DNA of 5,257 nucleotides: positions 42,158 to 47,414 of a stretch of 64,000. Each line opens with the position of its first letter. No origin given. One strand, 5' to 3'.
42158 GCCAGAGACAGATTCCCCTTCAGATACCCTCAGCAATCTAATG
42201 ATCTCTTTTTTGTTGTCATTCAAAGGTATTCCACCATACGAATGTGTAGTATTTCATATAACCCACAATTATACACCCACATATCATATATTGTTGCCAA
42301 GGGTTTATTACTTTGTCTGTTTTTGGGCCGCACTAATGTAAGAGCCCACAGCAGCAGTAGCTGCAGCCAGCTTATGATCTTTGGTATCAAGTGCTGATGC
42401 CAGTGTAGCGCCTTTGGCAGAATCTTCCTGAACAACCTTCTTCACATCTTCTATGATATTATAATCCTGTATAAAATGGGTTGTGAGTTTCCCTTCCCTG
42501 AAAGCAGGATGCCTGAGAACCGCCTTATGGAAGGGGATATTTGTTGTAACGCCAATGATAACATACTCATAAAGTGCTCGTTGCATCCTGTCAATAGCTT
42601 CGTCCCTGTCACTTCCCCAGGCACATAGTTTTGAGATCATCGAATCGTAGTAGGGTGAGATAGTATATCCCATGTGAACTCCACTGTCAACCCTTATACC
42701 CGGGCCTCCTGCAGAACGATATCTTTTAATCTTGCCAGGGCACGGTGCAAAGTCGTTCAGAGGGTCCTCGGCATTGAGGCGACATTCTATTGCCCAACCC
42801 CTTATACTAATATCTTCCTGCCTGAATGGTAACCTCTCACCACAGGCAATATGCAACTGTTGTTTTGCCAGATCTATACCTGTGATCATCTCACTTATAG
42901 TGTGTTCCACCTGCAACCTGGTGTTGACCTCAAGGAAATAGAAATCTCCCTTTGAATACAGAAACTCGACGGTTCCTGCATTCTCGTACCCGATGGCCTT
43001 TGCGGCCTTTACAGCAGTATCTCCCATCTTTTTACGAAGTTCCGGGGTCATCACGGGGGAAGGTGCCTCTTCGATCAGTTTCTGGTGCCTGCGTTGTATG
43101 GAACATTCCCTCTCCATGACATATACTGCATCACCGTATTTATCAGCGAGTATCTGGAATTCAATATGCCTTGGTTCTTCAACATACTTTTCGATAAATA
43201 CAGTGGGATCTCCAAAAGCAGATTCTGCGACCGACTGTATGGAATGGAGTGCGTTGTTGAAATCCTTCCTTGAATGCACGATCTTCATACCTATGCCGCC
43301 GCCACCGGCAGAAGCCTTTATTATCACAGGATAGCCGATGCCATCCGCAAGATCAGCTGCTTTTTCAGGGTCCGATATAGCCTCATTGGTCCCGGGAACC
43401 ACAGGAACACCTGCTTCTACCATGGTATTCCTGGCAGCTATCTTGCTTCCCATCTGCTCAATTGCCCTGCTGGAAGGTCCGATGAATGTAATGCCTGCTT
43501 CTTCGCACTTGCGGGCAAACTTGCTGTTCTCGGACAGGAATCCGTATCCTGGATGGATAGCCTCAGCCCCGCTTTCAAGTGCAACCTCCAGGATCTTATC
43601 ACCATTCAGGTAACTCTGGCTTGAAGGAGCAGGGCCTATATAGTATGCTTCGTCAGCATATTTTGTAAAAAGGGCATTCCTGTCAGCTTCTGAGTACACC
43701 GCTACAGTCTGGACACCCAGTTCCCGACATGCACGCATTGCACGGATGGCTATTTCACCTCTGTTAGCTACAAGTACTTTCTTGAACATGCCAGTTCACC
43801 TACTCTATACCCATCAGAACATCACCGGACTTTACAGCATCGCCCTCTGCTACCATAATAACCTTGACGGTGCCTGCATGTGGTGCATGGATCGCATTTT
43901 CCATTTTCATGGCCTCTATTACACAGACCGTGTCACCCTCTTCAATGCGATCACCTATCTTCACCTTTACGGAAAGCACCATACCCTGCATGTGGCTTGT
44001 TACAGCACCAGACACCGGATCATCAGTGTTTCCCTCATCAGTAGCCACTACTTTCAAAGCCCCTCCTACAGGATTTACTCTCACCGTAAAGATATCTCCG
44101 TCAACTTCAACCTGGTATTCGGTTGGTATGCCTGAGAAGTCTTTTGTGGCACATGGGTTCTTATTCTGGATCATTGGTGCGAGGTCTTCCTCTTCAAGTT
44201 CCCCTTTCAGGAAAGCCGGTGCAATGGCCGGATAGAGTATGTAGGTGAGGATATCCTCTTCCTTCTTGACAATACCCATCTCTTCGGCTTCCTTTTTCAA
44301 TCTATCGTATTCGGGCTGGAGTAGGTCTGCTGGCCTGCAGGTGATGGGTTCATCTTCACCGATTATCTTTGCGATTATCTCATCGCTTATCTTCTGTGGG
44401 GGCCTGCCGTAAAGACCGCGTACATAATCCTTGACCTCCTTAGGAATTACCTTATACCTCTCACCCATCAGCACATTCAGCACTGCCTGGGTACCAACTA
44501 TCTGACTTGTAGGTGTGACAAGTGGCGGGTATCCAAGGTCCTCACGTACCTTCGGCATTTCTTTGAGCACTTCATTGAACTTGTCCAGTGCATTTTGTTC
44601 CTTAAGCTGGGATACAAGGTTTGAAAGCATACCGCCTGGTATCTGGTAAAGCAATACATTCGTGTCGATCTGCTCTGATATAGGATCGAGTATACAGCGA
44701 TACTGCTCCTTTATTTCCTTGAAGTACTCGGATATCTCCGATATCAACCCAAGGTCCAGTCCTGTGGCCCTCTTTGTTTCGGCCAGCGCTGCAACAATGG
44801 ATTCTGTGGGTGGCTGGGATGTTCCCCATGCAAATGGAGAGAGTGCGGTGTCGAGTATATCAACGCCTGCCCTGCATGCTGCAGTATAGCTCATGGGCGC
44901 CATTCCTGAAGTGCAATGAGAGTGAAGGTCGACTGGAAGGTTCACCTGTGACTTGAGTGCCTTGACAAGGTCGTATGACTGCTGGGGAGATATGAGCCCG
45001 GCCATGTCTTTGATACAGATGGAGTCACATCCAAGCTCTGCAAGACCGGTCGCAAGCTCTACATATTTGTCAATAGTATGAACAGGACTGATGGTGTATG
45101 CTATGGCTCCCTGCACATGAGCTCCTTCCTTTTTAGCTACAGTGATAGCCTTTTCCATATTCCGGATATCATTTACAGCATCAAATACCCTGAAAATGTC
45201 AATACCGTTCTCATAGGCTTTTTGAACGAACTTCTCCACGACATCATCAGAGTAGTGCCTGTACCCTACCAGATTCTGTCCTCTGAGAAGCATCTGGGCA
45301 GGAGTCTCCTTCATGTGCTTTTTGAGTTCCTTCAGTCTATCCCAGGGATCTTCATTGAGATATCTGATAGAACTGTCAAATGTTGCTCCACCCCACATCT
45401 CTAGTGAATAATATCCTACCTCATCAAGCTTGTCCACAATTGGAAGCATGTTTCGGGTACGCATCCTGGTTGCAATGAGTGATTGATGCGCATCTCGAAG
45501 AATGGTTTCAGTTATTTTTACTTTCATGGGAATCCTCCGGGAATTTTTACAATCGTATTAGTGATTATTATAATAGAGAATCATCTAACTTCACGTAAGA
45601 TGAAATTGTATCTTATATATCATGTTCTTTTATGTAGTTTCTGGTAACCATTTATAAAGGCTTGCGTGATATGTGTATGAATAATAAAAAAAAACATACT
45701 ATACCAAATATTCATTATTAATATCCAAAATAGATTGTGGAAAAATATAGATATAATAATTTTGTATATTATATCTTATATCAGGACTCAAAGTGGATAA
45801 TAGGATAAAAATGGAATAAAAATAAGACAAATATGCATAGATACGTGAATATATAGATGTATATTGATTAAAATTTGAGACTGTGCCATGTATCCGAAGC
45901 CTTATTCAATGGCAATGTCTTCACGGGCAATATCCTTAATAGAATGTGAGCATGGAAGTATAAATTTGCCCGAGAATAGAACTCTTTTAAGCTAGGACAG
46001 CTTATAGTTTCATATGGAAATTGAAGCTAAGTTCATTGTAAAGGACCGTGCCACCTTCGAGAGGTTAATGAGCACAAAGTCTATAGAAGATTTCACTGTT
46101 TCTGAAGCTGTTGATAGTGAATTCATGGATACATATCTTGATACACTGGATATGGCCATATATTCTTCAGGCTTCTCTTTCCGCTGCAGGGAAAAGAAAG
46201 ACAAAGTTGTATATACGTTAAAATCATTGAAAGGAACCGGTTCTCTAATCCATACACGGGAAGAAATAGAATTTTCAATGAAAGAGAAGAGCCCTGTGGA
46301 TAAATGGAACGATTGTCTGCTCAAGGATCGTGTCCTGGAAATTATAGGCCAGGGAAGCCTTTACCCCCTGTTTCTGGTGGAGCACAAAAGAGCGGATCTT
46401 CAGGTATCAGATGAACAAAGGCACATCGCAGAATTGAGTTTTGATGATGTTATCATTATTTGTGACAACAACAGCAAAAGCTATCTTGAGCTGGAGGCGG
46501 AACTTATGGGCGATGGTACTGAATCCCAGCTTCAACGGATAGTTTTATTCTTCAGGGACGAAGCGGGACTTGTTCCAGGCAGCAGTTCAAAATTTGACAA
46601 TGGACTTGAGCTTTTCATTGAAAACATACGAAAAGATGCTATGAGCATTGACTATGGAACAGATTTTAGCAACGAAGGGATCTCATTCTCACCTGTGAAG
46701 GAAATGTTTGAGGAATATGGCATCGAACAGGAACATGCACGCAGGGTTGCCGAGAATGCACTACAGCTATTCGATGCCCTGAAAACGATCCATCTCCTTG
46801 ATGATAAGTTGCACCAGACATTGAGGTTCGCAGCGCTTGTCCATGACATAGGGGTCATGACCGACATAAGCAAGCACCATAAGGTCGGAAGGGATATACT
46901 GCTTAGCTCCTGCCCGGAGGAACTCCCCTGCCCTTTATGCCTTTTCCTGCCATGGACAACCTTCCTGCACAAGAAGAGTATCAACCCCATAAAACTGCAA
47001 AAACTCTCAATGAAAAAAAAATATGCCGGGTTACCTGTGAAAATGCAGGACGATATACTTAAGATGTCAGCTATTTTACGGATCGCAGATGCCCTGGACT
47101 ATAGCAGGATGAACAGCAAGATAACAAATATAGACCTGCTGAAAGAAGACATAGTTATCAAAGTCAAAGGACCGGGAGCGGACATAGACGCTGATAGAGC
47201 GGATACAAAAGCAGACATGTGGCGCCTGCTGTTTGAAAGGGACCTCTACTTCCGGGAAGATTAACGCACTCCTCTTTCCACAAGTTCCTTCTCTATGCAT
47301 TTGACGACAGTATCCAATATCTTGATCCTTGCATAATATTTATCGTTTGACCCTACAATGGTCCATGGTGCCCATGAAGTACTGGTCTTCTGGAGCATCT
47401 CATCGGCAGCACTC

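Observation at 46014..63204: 17-kb polyphosphate island combining synthesis, degradation, granule-binding, membrane, redox and cytoskeleton-like genes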

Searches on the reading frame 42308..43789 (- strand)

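Call 4: search_protein_families(library=pfam, proteins=[window:42308-43789:-], max_evalue=0.01)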
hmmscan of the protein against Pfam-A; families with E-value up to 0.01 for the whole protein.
window:42308-43789:- (493 aa): 9 families
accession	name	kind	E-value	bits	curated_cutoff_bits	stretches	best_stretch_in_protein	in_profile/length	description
PF02786.22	CPSase_L_D2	-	3.4e-76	255.9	19.8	1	116-321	2-209/211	Carbamoyl-phosphate synthase L chain, ATP binding domain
PF00289.28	Biotin_carb_N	-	1.4e-48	164.4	25.5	1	1-110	1-110/110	Biotin carboxylase, N-terminal domain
PF02785.25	Biotin_carb_C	-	2.1e-42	144.1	32.4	1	335-441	1-107/108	Biotin carboxylase C-terminal domain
PF07478.18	Dala_Dala_lig_C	-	7.1e-13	49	24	1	142-290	26-174/204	D-ala D-ala ligase C-terminus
PF08443.16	RimK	-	1.4e-07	31.8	21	1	135-311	21-184/188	RimK-like ATP-grasp domain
PF02222.28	ATP-grasp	-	9.3e-07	29.1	27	1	136-291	14-162/179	ATP-grasp domain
PF02655.19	ATP-grasp_3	-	2.2e-05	25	23.2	1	144-293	30-158/160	ATP-grasp domain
PF01071.24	GARS_A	-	0.00019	21.7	27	1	114-225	1-108/194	Phosphoribosylglycinamide synthetase, ATP-grasp (A) domain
PF13535.11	ATP-grasp_4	-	0.0021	18.1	27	1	151-204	1-62/160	ATP-grasp domain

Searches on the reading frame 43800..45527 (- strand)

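Call 4: search_protein_families(library=pfam, proteins=[window:43800-45527:-], max_evalue=0.01)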
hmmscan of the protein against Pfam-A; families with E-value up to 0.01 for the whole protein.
window:43800-45527:- (575 aa): 8 families
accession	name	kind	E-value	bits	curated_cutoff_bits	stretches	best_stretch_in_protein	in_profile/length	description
PF02436.23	PYC_OADA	-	3.2e-61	207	27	1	291-479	1-196/201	Conserved carboxylase domain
PF00364.28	Biotin_lipoyl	-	6.8e-18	64.7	22.1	1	513-574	12-73/73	Biotin-requiring enzyme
PF00682.25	HMGL-like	-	7.1e-17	62.1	29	1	2-267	1-258/260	HMGL-like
PF13533.13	Biotin_lipoyl_2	-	5e-06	26.7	29.8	1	546-572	3-29/32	Biotin-lipoyl like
PF16576.10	HlyD_D23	-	0.00051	19.8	30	0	544-574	109-139/214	Barrel-sandwich domain of CusB or HlyD membrane-fusion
PF09891.15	DUF2118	-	0.0033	17.8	20.5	0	513-558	86-132/149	Uncharacterized protein conserved in archaea (DUF2118)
PF13437.12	HlyD_3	-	0.0063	17.7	22.2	0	546-574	2-30/106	HlyD family secretion protein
PF13375.12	RnfC_N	-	0.0093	16.4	25.6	0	515-558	39-81/101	RnfC Barrel sandwich hybrid domain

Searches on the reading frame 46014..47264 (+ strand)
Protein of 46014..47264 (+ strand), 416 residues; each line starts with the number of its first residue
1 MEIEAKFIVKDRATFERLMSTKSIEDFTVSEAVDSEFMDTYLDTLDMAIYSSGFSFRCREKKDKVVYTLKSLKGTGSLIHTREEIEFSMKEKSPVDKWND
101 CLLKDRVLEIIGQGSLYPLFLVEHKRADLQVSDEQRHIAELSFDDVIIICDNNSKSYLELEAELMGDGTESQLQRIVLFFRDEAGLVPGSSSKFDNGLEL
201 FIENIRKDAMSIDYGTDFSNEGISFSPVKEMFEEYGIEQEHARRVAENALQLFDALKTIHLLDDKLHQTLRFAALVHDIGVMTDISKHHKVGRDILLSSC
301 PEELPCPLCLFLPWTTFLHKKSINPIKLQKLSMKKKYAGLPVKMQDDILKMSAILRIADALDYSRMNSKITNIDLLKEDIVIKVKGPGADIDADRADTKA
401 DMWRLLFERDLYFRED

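Call 3: search_protein_families(library=pfam, proteins=[window:46014-47264:+], max_evalue=0.01)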
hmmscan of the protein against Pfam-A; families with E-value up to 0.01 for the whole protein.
window:46014-47264:+ (416 aa): 3 families
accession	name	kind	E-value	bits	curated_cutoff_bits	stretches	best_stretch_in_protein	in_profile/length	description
PF21447.3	Ppx-GppA_III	-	3.6e-14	53.4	27.3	1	228-294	6-74/177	Ppx/GppA phosphatase, domain III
PF01928.26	CYTH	-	4e-11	43.5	23.2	1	2-184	3-167/179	CYTH domain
PF01966.28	HD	-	3.9e-05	24.4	22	1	240-362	3-114/116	HD domain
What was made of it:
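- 46014..47264 (+): CYTH (triphosphate-tunnel) domain fused to a PPX domain III / HD-type module, 416 aa. Converges on PPK2 with a 4-nt overlap. Pfam hits to CYTH, Ppx-GppA_III and HD (call 3).
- Checked: 46014-47264 (+): CYTH (E 4e-11) plus Ppx-GppA domain III (E 3.6e-14) and HD (call 3).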

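Call 17: search_protein_families(library=ncbifam, proteins=[window:46014-47264:+], max_evalue=0.01)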
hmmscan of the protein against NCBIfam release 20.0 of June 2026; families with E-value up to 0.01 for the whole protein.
window:46014-47264:+ (416 aa): 2 families
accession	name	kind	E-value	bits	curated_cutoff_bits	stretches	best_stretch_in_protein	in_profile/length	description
NF008108.0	PRK10854.1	equivalog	9.4e-06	24.1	864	1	221-342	312-435/513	exopolyphosphatase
NF008260.0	PRK11031.1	equivalog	7.3e-05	21.9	624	1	223-377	308-453/496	guanosine-5'-triphosphate,3'-diphosphate diphosphatase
